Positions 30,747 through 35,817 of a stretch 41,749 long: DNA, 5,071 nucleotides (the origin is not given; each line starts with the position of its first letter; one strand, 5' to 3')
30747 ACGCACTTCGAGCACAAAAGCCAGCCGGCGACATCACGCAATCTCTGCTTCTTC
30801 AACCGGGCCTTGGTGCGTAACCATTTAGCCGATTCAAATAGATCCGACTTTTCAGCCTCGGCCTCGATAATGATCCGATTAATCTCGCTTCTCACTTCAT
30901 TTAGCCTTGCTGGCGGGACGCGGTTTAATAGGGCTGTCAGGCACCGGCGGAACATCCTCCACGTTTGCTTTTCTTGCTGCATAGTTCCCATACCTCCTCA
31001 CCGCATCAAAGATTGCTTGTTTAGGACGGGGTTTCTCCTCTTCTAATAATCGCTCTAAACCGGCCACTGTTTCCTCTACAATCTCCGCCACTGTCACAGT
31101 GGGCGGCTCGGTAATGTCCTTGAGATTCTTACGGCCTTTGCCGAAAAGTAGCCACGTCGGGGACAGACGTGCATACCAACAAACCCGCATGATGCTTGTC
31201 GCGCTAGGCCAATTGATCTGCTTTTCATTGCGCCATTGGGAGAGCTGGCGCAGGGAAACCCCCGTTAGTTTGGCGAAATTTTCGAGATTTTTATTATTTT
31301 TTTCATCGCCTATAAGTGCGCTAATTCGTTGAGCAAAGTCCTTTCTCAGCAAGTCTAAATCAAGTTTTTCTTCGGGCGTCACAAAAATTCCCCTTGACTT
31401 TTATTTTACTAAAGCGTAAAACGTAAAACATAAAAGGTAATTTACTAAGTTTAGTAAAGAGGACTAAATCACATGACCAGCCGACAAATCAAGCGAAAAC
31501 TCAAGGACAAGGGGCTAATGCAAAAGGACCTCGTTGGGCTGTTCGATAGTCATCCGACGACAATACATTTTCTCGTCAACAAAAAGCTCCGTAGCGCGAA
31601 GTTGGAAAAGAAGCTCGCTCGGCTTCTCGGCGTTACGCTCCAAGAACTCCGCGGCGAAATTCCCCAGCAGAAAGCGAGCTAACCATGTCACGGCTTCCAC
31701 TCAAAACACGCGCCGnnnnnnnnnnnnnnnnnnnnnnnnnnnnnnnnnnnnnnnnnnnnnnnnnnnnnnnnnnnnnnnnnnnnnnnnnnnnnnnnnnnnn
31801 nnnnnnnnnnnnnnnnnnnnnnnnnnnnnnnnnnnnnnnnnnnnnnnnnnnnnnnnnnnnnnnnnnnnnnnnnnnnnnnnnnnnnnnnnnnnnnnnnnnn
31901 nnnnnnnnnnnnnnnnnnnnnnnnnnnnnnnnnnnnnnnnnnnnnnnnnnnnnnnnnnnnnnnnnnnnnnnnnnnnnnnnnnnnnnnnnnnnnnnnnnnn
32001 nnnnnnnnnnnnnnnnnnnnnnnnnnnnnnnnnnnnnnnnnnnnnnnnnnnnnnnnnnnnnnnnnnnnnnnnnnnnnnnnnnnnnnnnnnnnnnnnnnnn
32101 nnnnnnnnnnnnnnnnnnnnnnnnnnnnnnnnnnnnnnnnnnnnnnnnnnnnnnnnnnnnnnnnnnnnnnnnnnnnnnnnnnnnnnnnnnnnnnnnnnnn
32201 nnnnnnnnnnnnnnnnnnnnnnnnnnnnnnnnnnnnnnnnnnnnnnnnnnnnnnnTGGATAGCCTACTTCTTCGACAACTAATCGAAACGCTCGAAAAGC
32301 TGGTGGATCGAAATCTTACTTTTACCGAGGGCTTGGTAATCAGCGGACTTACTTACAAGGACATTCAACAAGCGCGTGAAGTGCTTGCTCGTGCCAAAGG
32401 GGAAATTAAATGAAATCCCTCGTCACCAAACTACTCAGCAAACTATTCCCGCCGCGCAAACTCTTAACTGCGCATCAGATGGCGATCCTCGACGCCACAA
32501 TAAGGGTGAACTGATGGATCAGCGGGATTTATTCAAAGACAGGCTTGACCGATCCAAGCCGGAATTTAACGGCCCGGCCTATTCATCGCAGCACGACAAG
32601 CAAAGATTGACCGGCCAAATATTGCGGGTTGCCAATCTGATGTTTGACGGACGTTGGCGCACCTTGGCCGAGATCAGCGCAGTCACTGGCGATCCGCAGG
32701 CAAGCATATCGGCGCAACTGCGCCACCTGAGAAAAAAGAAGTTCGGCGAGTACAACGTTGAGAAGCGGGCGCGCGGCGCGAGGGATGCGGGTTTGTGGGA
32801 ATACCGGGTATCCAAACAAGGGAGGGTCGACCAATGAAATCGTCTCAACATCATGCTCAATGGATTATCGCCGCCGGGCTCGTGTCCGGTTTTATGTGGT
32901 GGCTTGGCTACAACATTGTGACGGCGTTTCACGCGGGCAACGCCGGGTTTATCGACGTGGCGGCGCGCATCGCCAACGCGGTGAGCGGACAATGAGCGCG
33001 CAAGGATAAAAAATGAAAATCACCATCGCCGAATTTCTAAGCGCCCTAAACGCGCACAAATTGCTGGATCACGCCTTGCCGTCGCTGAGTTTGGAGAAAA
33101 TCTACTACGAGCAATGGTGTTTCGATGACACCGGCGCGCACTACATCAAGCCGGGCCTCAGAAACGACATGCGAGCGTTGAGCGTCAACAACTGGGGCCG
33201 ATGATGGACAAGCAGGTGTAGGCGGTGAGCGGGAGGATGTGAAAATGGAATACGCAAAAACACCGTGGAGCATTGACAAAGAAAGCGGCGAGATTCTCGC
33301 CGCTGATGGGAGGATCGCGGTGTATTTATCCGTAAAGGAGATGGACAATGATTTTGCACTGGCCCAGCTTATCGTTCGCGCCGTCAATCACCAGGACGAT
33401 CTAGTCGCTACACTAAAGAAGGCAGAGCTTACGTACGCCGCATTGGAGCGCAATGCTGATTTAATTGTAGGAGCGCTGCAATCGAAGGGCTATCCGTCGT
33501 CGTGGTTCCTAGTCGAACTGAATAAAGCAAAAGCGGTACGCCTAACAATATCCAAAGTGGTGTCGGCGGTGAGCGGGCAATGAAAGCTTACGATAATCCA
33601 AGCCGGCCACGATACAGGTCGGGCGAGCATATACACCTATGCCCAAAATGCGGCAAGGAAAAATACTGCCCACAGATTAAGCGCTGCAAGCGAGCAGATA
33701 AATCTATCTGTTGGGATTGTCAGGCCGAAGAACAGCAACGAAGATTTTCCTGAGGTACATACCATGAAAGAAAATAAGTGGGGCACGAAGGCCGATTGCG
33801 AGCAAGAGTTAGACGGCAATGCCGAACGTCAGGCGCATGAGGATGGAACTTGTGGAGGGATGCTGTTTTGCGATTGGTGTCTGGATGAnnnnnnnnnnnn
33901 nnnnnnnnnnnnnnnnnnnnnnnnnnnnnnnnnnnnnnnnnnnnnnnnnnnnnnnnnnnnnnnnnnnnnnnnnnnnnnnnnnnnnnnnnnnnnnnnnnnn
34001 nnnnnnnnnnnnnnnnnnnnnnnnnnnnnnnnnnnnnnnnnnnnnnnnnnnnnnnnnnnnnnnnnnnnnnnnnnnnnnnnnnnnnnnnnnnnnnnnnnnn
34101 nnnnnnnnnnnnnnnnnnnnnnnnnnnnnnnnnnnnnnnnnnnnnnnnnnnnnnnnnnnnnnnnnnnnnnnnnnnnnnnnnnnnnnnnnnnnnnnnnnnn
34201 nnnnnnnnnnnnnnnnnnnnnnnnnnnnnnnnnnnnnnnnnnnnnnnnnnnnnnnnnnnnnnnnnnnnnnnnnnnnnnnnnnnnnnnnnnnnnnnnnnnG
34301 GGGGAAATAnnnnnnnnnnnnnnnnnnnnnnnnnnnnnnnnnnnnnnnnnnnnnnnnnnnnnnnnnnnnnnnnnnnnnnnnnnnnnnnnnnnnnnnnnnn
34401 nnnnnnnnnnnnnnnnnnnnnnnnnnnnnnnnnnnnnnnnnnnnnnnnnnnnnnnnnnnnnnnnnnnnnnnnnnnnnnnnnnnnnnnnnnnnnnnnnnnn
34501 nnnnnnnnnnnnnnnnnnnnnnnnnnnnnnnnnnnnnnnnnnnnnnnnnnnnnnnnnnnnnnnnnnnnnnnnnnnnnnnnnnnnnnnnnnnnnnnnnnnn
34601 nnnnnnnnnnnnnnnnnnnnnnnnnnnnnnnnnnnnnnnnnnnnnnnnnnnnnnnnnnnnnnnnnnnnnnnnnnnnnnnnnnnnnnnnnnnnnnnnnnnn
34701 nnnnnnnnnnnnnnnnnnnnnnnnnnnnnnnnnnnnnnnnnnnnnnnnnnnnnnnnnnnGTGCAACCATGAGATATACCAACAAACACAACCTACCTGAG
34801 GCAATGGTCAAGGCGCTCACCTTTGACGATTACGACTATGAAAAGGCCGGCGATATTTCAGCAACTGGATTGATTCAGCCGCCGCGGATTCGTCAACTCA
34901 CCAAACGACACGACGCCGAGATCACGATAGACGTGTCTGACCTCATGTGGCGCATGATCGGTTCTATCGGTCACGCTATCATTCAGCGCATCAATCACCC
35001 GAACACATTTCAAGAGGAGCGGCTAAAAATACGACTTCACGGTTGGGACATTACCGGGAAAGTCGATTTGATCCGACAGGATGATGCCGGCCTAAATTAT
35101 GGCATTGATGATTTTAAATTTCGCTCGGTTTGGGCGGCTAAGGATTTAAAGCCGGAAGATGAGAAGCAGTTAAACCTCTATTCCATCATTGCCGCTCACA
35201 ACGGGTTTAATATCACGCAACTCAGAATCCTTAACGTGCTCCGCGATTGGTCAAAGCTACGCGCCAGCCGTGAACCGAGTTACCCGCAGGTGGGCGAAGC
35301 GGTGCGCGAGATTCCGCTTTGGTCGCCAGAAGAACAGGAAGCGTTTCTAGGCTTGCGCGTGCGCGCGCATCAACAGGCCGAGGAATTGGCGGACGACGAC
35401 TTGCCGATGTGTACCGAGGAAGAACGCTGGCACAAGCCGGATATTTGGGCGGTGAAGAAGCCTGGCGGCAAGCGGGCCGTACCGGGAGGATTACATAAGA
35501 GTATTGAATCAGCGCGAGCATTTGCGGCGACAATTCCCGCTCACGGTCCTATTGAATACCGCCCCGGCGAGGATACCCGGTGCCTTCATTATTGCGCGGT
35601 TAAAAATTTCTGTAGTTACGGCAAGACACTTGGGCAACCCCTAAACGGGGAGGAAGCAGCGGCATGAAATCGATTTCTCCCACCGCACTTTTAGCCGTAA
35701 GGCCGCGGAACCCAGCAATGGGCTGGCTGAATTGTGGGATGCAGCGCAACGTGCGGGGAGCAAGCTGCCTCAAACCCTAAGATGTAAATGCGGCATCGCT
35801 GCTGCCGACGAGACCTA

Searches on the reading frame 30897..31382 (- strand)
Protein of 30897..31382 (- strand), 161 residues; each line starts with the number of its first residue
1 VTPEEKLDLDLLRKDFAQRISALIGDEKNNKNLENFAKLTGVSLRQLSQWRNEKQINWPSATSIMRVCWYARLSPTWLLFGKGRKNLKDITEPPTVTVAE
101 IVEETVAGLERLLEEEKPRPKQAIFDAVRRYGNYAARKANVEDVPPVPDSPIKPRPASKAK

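Call 97: search_protein_families(library=phrogs, proteins=[window:30897-31382:-], max_evalue=0.01)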
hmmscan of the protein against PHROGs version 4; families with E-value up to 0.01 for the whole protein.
window:30897-31382:- (161 aa): 5 families
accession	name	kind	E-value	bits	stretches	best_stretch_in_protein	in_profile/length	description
phrog_8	-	transcription regulation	2.6e-07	31.4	1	11-109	159-242/346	transcriptional regulator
phrog_9710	-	unknown function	8.7e-06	26.8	1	20-84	18-81/95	-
phrog_4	-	transcription regulation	3.8e-05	23.9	1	13-116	134-231/400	transcriptional repressor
phrog_3037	-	transcription regulation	5.9e-05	24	1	16-132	18-127/189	transcriptional repressor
phrog_2328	-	transcription regulation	0.0064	17.3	1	14-86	14-80/128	transcriptional repressor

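Call 98: search_protein_families(library=pfam, proteins=[window:30897-31382:-], max_evalue=0.01)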
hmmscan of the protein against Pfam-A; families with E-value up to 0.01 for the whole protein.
window:30897-31382:- (161 aa): 1 family
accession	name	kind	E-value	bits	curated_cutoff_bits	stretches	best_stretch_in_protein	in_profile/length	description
PF12844.13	HTH_19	-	0.0043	17.4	30.2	1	27-83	9-63/64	Helix-turn-helix domain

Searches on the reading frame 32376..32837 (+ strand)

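Call 61: search_protein_families(library=phrogs, proteins=[window:32376-32837:+], max_evalue=0.001)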
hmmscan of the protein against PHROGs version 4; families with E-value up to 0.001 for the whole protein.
window:32376-32837:+ (153 aa): 1 family
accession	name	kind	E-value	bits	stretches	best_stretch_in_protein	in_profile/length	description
phrog_25381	-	unknown function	1.1e-06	30.3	1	74-144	23-100/111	-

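Call 98: search_protein_families(library=pfam, proteins=[window:32376-32837:+], max_evalue=0.01)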
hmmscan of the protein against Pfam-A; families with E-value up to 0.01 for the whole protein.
window:32376-32837:+ (153 aa): 0 families

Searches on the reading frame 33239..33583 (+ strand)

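Call 97: search_protein_families(library=phrogs, proteins=[window:33239-33583:+], max_evalue=0.01)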
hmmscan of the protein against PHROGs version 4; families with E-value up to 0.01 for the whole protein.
window:33239-33583:+ (114 aa): 1 family
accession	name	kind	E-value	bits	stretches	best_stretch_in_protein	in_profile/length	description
phrog_1273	-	unknown function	0.0098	17.3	0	1-68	4-74/103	-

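Call 98: search_protein_families(library=pfam, proteins=[window:33239-33583:+], max_evalue=0.01)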
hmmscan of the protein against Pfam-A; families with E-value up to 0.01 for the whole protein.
window:33239-33583:+ (114 aa): 0 families

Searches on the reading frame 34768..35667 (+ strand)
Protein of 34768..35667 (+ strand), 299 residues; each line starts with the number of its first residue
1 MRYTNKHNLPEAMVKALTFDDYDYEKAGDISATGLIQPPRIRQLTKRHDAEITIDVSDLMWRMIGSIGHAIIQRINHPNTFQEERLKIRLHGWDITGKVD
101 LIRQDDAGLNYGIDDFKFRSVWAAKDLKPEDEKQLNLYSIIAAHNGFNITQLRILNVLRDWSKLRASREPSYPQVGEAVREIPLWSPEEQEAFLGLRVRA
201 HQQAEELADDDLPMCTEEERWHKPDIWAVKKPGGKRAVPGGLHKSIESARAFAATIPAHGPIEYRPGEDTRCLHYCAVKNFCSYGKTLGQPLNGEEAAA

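Call 54: find_related_loci(query=window:34768-35667:+, collection=viral_contigs, flank=8000)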
Query window:34768-35667:+ (299 aa) in viral_contigs; peptide patterns used: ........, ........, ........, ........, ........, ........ (x = any residue, [..] = any of these).
14 stretches matched a pattern; 11 encode a relative of the query (tblastn E <= 1e-3); 11 distinct loci.
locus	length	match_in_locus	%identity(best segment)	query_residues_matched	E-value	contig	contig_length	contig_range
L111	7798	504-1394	72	1-288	1e-142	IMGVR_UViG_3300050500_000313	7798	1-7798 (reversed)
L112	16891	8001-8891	72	1-288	1e-142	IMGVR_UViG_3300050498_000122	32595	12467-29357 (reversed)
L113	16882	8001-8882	32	1-286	6e-42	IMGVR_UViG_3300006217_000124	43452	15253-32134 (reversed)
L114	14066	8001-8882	32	1-286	6e-42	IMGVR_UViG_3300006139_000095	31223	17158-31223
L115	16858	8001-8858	34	1-288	4e-39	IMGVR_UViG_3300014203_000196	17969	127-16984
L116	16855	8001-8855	36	1-288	3e-38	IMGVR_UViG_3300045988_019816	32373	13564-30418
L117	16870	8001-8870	35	1-293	1e-37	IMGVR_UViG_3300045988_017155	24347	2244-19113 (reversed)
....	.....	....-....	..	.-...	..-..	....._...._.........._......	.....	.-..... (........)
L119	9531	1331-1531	66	222-288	5e-24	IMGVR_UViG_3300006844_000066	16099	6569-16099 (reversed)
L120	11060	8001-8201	66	222-288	5e-24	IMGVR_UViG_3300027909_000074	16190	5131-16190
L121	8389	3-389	43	160-288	3e-19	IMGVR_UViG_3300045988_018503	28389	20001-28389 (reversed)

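Call 61: search_protein_families(library=phrogs, proteins=[window:34768-35667:+], max_evalue=0.001)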
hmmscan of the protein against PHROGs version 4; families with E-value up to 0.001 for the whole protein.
window:34768-35667:+ (299 aa): 1 family
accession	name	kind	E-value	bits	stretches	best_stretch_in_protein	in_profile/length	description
phrog_2139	-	DNA, RNA and nucleotide metabolism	2.4e-44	152.7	2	81-288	120-322/330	exonuclease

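Call 98: search_protein_families(library=pfam, proteins=[window:34768-35667:+], max_evalue=0.01)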
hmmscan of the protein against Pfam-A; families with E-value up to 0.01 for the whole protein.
window:34768-35667:+ (299 aa): 1 family
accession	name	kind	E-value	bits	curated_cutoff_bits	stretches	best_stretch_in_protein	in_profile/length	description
PF12705.13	PDDEXK_1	-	1.2e-06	29.1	22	1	75-214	106-231/247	PD-(D/E)XK nuclease superfamily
